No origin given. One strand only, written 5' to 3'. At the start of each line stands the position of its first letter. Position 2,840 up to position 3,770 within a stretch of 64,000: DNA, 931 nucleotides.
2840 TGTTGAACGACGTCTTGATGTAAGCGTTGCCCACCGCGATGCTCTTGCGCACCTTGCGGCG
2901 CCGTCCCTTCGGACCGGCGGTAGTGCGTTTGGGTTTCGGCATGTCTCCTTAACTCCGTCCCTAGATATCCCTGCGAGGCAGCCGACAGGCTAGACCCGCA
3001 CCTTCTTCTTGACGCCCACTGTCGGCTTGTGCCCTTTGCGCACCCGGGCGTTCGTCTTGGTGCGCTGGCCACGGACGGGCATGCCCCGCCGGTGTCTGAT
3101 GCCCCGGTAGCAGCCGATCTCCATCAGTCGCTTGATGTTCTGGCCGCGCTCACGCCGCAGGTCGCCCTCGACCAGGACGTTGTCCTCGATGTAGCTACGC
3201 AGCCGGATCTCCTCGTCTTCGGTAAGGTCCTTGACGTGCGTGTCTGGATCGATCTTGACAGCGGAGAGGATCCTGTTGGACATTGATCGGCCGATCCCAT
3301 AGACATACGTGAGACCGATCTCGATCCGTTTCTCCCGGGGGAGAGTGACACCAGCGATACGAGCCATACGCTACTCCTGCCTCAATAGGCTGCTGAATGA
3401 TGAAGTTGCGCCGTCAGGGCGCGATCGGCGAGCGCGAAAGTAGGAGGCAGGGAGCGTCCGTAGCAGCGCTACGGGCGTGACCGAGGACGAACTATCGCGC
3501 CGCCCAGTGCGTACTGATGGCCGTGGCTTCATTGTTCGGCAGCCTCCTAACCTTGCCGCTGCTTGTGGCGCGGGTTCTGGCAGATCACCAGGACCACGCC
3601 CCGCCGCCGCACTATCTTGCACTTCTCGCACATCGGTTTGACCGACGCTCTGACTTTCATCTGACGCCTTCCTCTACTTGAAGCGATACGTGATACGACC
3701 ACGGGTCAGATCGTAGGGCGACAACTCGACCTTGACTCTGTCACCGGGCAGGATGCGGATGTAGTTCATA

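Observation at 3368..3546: ~77-nt structured repeat inside the unusually long (179 nt) rpsM-rpmJ spacer, on the plus strand and therefore antisense to the operon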

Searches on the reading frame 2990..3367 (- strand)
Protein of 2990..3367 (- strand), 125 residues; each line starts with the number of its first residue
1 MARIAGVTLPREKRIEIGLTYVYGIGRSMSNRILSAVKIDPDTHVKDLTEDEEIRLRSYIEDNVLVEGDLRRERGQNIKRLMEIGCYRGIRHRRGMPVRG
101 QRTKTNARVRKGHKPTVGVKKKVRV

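Call 14: find_encoding_contigs(protein=window:2990-3367:-, flank=3000, max_places=10)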
Protein window:2990-3367:- (125 aa): 22 contigs read that carry it; 10 places shown.
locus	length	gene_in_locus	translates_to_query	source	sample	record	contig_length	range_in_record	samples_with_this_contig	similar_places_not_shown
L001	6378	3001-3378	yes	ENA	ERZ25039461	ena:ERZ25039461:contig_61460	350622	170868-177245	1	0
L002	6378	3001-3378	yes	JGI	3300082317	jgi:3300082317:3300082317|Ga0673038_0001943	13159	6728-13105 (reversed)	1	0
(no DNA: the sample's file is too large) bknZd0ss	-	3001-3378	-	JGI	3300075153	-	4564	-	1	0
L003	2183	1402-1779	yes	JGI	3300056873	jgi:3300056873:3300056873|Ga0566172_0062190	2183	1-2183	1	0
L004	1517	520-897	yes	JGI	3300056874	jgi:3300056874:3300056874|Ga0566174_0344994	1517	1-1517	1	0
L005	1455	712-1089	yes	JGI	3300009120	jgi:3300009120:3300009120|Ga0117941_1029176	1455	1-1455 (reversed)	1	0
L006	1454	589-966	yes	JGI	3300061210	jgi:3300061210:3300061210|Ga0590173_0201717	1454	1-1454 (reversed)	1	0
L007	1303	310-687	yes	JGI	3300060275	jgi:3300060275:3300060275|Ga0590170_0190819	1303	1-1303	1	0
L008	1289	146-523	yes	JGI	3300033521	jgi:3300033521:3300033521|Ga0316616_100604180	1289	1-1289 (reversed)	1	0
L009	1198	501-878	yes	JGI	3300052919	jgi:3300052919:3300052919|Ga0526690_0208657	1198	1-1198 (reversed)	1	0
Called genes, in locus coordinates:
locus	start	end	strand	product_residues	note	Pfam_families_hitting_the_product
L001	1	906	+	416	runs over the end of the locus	PF00344:SecY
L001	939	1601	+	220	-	PF13238:AAA_18 (faint), PF13671:AAA_33 (faint), PF00406:ADK, PF13207:AAA_17, PF05191:ADK_lid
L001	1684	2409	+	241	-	PF00557:Peptidase_M24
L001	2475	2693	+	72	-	PF01176:eIF-1a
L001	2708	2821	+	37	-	PF00444:Ribosomal_L36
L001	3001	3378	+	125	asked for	PF00416:Ribosomal_S13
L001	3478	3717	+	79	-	PF00411:Ribosomal_S11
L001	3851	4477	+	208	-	PF00163:Ribosomal_S4, PF01479:S4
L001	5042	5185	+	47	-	PF01193:RNA_pol_L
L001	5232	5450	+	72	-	PF03118:RNA_pol_A_CTD, PF26169:HHH_XRCC3_RpoA (weak)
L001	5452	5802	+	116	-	PF01196:Ribosomal_L17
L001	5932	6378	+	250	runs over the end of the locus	PF01416:PseudoU_synth_1 (faint)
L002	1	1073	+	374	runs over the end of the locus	?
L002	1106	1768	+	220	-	PF13238:AAA_18 (faint), PF00406:ADK, PF13207:AAA_17, PF05191:ADK_lid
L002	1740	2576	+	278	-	PF00557:Peptidase_M24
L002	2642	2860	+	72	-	PF01176:eIF-1a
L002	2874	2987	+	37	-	PF00444:Ribosomal_L36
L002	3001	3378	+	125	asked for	PF00416:Ribosomal_S13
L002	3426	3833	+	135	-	PF00411:Ribosomal_S11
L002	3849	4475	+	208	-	PF00163:Ribosomal_S4, PF01479:S4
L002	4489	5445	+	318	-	PF01193:RNA_pol_L, PF01000:RNA_pol_A_bac, PF03118:RNA_pol_A_CTD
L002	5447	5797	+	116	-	PF01196:Ribosomal_L17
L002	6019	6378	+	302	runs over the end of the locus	PF01416:PseudoU_synth_1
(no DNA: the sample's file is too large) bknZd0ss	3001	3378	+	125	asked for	PF00416:Ribosomal_S13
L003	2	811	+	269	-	?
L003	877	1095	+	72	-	PF01176:eIF-1a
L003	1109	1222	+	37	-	PF00444:Ribosomal_L36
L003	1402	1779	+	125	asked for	PF00416:Ribosomal_S13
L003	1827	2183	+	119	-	?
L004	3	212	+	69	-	?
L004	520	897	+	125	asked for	PF00416:Ribosomal_S13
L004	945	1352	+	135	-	PF00411:Ribosomal_S11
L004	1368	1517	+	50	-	?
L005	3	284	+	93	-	PF00557:Peptidase_M24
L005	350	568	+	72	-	PF01176:eIF-1a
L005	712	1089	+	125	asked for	PF00416:Ribosomal_S13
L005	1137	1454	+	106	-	?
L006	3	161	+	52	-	?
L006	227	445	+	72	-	PF01176:eIF-1a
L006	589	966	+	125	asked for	PF00416:Ribosomal_S13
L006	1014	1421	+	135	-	PF00411:Ribosomal_S11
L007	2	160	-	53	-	?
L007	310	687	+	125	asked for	PF00416:Ribosomal_S13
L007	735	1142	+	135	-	PF00411:Ribosomal_S11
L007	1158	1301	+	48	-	?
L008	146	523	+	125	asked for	PF00416:Ribosomal_S13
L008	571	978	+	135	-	PF00411:Ribosomal_S11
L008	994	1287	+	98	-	?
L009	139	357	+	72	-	PF01176:eIF-1a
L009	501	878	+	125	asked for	PF00416:Ribosomal_S13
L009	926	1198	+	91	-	?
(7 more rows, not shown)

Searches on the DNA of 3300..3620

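Call 11: search_rna_families(source=window, start=3300, end=3620, threshold=evalue, max_evalue=10, show_alignments=2)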
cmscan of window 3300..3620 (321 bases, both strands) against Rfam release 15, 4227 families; matches with E-value up to 10: 2.
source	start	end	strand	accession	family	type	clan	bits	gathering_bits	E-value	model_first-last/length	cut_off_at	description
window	3393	3417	+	RF00095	snoPyro_CD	Gene; snRNA; snoRNA; CD-box;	CL00132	12.9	45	4.3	1-58/58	no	Pyrococcus C/D box small nucleolar RNA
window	3457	3545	-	RF02241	Xoo2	Gene; sRNA;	-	11.5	45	9.6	1-78/78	no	Xanthomonadaceae sRNA Xoo2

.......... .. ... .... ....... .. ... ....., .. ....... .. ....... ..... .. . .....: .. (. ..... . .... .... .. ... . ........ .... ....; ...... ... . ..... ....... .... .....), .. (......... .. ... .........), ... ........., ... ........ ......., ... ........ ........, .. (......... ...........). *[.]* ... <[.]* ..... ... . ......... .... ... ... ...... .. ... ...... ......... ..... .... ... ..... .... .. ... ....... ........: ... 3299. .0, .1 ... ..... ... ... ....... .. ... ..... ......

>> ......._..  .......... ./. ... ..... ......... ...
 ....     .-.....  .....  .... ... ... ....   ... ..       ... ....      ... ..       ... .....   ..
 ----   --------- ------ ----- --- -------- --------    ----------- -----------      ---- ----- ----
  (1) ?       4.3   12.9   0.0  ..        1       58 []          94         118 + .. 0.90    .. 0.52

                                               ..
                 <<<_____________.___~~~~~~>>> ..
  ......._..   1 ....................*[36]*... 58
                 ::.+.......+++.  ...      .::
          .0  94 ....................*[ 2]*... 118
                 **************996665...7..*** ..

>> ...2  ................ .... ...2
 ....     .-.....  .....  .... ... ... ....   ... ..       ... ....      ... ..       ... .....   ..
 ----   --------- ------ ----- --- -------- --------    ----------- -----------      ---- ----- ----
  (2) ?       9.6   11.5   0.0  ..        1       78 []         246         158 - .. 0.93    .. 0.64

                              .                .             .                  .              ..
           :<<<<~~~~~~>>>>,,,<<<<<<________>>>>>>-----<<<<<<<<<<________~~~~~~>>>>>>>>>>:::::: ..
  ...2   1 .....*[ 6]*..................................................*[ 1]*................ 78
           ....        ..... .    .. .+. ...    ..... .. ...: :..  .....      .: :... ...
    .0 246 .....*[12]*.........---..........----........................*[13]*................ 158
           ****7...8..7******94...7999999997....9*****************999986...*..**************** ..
